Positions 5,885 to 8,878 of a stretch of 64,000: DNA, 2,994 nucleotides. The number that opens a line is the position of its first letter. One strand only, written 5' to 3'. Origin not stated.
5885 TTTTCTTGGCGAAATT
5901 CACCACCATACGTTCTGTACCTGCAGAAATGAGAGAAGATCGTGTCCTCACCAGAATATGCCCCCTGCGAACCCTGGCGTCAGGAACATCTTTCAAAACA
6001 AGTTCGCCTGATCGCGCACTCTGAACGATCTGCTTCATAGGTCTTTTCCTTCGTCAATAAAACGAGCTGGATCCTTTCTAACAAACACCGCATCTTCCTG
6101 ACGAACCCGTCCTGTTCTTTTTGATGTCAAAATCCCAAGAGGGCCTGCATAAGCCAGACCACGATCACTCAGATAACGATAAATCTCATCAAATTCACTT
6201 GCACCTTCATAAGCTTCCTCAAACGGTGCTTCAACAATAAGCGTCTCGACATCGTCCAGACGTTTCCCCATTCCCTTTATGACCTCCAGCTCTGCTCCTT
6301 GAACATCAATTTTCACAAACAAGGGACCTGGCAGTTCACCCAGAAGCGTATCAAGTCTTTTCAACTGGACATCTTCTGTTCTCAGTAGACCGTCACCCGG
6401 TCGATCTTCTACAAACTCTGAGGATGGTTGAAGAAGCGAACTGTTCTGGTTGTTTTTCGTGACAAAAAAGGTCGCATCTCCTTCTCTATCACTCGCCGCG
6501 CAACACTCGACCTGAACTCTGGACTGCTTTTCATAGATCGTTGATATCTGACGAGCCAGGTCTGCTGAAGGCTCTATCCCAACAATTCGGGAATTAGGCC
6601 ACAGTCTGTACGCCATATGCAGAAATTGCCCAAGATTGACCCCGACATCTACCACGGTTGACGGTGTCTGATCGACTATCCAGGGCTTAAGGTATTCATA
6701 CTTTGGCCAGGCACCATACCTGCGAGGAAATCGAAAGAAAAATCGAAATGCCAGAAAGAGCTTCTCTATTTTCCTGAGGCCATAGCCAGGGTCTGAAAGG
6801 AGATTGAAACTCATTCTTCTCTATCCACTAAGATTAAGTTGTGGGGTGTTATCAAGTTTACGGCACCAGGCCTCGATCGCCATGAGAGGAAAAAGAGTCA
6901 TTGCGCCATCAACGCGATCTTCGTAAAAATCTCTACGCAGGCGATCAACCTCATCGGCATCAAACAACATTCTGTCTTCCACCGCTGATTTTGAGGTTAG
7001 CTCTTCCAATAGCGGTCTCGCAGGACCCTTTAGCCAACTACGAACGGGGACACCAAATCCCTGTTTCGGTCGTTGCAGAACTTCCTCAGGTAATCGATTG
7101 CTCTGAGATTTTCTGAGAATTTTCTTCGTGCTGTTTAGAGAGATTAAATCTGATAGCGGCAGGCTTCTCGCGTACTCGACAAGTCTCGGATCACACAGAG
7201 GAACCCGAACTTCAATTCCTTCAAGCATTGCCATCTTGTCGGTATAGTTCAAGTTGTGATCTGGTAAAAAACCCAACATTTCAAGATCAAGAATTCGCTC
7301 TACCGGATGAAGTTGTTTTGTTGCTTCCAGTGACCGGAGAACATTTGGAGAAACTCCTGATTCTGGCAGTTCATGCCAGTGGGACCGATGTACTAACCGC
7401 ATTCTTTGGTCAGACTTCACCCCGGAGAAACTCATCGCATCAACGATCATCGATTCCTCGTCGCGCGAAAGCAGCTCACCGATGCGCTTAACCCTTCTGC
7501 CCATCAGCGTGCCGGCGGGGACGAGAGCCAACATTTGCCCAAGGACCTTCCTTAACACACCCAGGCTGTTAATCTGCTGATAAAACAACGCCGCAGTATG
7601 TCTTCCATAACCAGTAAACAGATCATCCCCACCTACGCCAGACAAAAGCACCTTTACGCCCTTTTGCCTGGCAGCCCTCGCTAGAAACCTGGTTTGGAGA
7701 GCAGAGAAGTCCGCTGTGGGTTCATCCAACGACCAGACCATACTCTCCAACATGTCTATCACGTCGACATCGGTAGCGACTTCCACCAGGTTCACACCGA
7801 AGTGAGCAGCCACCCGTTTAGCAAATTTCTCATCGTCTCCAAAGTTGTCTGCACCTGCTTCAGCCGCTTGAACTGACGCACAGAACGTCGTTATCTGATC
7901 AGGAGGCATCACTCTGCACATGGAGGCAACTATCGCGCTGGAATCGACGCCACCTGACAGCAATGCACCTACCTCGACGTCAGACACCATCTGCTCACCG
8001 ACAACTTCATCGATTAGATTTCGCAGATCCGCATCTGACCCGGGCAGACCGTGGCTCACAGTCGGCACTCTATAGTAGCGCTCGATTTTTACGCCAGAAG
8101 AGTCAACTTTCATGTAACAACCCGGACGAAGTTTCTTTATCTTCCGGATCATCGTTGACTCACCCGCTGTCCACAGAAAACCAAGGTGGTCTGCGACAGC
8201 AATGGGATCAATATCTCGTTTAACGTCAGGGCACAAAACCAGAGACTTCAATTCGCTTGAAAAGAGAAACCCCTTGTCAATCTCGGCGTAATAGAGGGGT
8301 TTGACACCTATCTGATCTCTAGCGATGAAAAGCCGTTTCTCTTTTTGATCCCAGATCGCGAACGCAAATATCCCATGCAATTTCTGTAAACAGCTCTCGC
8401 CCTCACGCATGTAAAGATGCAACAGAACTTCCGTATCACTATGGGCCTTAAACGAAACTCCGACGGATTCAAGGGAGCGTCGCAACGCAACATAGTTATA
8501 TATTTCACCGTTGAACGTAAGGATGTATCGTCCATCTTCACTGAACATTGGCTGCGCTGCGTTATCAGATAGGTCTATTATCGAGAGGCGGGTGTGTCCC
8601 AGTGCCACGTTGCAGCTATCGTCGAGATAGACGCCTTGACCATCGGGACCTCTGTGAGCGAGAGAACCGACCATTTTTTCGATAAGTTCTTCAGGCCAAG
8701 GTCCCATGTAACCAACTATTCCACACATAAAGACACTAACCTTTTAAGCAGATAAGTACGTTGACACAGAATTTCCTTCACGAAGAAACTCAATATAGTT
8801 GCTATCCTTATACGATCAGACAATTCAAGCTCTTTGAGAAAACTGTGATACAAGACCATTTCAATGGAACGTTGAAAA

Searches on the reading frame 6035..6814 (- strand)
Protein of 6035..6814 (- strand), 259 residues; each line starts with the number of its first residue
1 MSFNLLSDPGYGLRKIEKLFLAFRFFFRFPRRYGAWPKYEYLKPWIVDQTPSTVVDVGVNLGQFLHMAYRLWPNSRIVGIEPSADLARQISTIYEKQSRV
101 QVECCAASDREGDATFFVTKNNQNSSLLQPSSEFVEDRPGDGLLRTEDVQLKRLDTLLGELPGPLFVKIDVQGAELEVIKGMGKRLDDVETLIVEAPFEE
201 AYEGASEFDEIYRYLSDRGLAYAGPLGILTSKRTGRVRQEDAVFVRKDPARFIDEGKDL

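Call 31: search_protein_families(library=pfam, proteins=[window:6035-6814:-], max_evalue=0.0001)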
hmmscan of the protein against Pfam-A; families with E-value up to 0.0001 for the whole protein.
window:6035-6814:- (259 aa): 2 families
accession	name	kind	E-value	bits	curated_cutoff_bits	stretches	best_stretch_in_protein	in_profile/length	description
PF05050.19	Methyltransf_21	-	9.9e-18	65.3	22.7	1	56-219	1-170/173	Methyltransferase FkbM domain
PF05575.17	V_cholerae_RfbT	-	6.8e-07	29.3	27.9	1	42-183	69-211/286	Vibrio cholerae RfbT protein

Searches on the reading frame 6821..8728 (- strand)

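Call 31: search_protein_families(library=pfam, proteins=[window:6821-8728:-], max_evalue=0.0001)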
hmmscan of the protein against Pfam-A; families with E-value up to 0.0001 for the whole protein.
window:6821-8728:- (635 aa): 3 families
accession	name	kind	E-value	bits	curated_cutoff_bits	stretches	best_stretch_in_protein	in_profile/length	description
PF00733.27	Asn_synthase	-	4e-78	264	21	1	235-622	2-353/354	Asparagine synthase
PF13522.11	GATase_6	-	5.2e-47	159.6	27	1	28-159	1-130/130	Glutamine amidotransferase domain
PF13537.11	GATase_7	-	1.3e-46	158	25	1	45-163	1-121/123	Glutamine amidotransferase domain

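Call 76: search_protein_families(library=ncbifam, proteins=[window:6821-8728:-], max_evalue=0.00001)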
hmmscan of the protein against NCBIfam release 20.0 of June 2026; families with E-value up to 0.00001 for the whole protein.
window:6821-8728:- (635 aa): 9 families
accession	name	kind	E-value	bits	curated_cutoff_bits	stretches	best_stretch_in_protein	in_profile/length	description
TIGR01536.1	asn_synth_AEB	equivalog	6.7e-129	431.2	267.1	1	2-558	1-517/517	asparagine synthase (glutamine-hydrolyzing)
TIGR03108.1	eps_aminotran_1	hypoth_equivalog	2.2e-128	429.6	816.9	1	1-623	1-626/628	XrtA/PEP-CTERM system amidotransferase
TIGR03104.1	trio_amidotrans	equivalog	4e-99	332.5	570.1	2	1-375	1-381/589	N-acetylglutaminylglutamine amidotransferase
NF006949.0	PRK09431.1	equivalog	2.6e-83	280.4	499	3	1-165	1-167/554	asparagine synthase B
NF033535.1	lass_lactam_cya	exception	2.2e-74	251.2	525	2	12-372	16-377/668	lasso peptide isopeptide bond-forming cyclase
NF033561.1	macrolact_Ik_Al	subfamily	3.1e-21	75.6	300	1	122-383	82-343/561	albusnodin/ikarugamycin family macrolactam cyclase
TIGR01134.1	purF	equivalog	4.4e-16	59.3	350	1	40-178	65-214/432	amidophosphoribosyltransferase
NF001484.0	PRK00331.1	subfamily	1.8e-14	53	381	1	40-160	66-195/601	isomerizing glutamine--fructose-6-phosphate transaminase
TIGR01135.1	glmS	equivalog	8.6e-13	47.6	418.05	1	39-164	64-198/607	glutamine--fructose-6-phosphate transaminase (isomerizing)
